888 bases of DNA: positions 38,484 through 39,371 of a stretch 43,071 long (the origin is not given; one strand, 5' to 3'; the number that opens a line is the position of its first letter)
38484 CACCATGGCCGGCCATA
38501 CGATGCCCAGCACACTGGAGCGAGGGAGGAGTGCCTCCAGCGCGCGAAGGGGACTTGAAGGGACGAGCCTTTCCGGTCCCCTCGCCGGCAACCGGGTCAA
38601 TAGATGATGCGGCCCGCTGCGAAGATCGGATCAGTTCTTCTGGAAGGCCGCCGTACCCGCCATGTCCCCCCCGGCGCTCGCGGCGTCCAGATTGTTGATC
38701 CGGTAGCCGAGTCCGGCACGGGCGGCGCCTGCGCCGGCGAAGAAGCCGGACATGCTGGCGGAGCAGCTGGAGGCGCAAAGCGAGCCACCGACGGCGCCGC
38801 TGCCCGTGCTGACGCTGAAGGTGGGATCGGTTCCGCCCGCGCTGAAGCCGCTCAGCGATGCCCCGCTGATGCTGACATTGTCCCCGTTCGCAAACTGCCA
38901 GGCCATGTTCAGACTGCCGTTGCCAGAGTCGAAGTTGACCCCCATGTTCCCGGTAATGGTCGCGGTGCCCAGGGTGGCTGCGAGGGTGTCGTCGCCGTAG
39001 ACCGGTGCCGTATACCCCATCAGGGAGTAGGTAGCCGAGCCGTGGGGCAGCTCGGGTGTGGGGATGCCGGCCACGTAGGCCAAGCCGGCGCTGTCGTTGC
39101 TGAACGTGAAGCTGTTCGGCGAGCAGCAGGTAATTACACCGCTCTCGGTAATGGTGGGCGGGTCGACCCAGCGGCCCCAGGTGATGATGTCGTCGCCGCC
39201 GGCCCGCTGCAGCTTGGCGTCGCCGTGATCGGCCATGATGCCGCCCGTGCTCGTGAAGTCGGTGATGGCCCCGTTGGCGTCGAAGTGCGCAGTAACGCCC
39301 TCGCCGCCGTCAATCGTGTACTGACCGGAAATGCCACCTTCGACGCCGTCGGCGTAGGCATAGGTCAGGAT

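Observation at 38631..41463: Slam/DUF560-like translocon paired with a non-lipidated FecR-domain cargo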

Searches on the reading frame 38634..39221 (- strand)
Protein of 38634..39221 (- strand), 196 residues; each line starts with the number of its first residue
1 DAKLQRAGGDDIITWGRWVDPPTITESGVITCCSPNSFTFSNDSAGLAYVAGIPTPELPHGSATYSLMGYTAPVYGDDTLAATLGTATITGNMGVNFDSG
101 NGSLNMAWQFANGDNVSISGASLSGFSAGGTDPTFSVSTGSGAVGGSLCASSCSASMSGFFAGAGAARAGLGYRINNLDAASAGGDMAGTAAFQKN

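Call 25: search_solved_structures(query=A2, max_evalue=10, show_alignments=3)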
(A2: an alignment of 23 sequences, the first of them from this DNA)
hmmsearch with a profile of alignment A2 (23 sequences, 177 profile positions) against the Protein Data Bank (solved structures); distinct sequences matched with E-value up to 10: 2.
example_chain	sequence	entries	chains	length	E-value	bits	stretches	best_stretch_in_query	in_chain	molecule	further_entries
5kkx_A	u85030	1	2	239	0.031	17.3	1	67-171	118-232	TbpB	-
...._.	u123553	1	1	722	0.12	15.4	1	66-153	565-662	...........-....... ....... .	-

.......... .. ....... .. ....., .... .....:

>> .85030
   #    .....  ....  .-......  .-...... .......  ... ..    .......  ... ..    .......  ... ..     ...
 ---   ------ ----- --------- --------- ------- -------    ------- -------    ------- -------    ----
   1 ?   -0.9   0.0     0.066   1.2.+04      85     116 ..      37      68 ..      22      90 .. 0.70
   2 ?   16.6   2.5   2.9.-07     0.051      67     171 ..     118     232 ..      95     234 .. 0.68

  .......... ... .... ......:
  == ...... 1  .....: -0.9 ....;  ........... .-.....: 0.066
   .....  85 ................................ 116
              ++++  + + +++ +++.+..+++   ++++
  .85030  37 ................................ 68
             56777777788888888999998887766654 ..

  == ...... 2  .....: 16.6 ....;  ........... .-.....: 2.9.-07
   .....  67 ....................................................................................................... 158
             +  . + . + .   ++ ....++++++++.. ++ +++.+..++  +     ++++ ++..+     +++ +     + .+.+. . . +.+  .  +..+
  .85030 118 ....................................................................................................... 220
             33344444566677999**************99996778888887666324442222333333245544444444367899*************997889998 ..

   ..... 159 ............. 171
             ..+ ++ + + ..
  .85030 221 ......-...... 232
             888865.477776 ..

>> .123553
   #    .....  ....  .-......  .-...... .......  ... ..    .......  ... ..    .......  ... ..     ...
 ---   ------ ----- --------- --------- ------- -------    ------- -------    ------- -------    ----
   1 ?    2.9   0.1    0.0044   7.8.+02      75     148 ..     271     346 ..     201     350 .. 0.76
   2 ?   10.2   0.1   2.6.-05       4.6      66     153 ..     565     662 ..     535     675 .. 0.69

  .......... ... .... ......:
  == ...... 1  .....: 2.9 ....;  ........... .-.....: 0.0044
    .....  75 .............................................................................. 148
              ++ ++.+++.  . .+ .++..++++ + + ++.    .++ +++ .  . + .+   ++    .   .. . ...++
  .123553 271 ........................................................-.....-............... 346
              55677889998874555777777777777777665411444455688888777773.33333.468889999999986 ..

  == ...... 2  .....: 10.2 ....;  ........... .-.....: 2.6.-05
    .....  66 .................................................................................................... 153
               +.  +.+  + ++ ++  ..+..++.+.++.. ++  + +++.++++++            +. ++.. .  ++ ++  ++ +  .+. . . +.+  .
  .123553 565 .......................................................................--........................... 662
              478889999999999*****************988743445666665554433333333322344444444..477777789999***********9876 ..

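Call 26: search_protein_families(library=pfam, alignment_id=A2, max_evalue=10)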
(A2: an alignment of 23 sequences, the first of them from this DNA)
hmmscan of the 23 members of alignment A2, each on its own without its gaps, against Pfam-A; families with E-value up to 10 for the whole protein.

A. member 1, seq(196 aa): 0 families

B. families by the number of members that match (of 23 scanned): 11 families
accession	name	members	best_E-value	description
PF01298.24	TbpB_B_D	5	0.0012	C-lobe and N-lobe beta barrels of Tf-binding protein B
PF22829.2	HphA_C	2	0.00095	HphA C-terminal domain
PF10460.15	Peptidase_M30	1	0.0019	Peptidase M30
PF09719.15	C_GCAxxG_C_C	1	0.0042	Putative redox-active protein (C_GCAxxG_C_C)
PF22118.2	MtrF-like_dom-III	1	0.026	Decaheme cytochrome c component MtrF-like domain III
PF18850.6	LPD30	1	0.05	Large polyvalent protein associated domain 30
PF23033.1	DUF7034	1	0.069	Domain of unknown function (DUF7034)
PF04060.18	FeS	1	0.077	Putative Fe-S cluster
PF22483.2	Mu-transpos_C_2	1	0.15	Mu transposase, C-terminal domain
PF12920.12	TcdA_TcdB_pore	1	0.56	TcdA/TcdB pore forming domain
PF22364.1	VID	1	2.4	VirG insertion domain (VID)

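Call 55: search_protein_representatives(alignment_id=A2)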
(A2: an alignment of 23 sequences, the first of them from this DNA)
Query: 23 sequences, 177 profile positions. Proteins with E-value up to 0.001 (for the whole library): 2174; up to 1e-10: 1448; up to 1e-30: 370. The best 150 are listed.
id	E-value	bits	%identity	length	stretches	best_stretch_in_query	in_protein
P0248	1.7e-151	516.5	-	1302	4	5-176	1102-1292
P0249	1.3e-118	409.3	-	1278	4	4-176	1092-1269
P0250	5.2e-110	381.4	-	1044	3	2-176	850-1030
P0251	1.5e-98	344.0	-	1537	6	2-176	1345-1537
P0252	8.7e-98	341.6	-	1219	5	10-176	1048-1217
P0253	6.1e-92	322.5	-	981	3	6-176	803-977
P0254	1.2e-88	311.8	-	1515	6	10-176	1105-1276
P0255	3.5e-88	310.3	-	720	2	5-176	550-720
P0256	2.4e-81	288.0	-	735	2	7-177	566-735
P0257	1.1e-80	285.8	-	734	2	4-177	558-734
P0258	1.6e-80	285.4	-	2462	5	10-176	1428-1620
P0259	8.5e-78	276.5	-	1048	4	7-176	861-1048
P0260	5.7e-77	273.8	-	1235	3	7-176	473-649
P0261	2.3e-76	271.8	-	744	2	5-177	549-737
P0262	1.6e-75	269.1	-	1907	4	9-175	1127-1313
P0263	1.4e-74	266.0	-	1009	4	3-176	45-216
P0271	2.3e-65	235.9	-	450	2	4-176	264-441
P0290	5.8e-59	215.1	-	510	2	2-176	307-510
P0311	2.1e-53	197.0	-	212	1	3-176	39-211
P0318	7.1e-51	188.8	-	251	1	2-177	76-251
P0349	6.1e-46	172.7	-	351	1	2-177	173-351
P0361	1.2e-44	168.5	-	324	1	2-177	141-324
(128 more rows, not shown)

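Call 56: search_protein_families(library=pfam, proteins=[P0248, P0255, P0258, P0311, P0318, P0271, P0263, P0290, P0349, P0361], max_evalue=0.01)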
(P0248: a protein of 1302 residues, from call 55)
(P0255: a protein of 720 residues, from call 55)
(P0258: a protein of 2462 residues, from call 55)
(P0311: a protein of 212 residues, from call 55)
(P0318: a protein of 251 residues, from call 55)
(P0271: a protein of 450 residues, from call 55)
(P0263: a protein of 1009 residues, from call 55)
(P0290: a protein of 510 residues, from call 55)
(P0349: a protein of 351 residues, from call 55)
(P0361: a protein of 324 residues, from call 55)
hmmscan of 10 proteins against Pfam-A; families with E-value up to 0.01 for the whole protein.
P0248 (1302 aa): 1 family
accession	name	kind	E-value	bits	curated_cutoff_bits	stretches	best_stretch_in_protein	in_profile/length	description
PF04773.18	FecR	-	1.7e-13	51.2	24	1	64-166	1-96/97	FecR protein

P0255 (720 aa): 1 family
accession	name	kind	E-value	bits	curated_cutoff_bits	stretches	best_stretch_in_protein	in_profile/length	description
PF04773.18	FecR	-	1.3e-11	45.2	24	1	64-163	3-96/97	FecR protein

P0258 (2462 aa): 1 family
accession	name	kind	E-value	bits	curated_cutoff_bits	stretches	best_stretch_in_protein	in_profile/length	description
PF02899.23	Phage_int_SAM_1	-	4.1e-05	24.2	22.3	0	734-772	20-56/83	Phage integrase, N-terminal SAM-like domain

P0311 (212 aa): 0 families

P0318 (251 aa): 0 families

P0271 (450 aa): 0 families

P0263 (1009 aa): 0 families

P0290 (510 aa): 0 families

P0349 (351 aa): 0 families

P0361 (324 aa): 0 families

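Call 62: find_encoding_contigs(protein=P0318, flank=5000, max_places=2)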
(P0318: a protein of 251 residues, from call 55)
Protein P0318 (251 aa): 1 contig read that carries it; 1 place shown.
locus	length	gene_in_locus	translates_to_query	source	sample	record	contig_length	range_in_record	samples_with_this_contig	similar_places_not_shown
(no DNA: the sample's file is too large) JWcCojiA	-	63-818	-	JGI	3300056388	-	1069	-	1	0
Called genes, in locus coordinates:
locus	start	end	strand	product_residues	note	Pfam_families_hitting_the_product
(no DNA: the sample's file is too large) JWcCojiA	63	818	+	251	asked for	-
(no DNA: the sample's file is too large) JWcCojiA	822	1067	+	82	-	?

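Call 63: find_encoding_contigs(protein=P0271, flank=5000, max_places=2)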
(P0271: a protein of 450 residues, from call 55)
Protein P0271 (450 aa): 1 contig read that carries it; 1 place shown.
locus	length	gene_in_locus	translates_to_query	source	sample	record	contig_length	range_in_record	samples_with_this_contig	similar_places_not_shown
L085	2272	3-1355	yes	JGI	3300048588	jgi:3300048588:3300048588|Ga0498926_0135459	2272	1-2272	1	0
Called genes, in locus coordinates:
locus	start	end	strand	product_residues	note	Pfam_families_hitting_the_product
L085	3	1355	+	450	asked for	?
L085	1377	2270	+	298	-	?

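Call 74: search_protein_families(library=ncbifam, proteins=[P0248], max_evalue=0.01)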
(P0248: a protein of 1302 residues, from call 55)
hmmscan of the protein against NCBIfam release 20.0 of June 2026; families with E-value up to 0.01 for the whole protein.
P0248 (1302 aa): 3 families
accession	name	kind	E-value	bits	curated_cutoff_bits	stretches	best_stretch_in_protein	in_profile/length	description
NF047849.1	Lsa33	exception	4.1e-10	39.3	420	1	33-172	30-168/310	surface adhesin Lsa33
NF033165.1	lipo_LipL45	exception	3.9e-07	29.4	350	1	35-168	42-173/391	lipoprotein LipL45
NF033682.1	retention_LapA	subfamily_domain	2.4e-06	27.8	50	1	39-97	10-68/145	retention module-containing protein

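Call 77: find_homologous_proteins(query=A2, max_evalue=0.001)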
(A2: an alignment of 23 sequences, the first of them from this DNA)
Query A2 (23 sequences) (196 aa, profile of the alignment): 4 proteins with E <= 0.001 among 8000 candidates.
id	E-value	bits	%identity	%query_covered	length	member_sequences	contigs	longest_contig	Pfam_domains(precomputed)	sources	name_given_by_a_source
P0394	4.8e-37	145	31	95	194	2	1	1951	-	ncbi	ncbi:MAG: hypothetical protein RLW62_07835, partial [Gammaproteobacteria bacterium]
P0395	6.2e-26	109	37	76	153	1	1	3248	-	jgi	jgi:hypothetical protein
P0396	2.3e-20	91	36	76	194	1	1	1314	-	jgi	jgi:hypothetical protein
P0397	4.8e-14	70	32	43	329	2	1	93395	-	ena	-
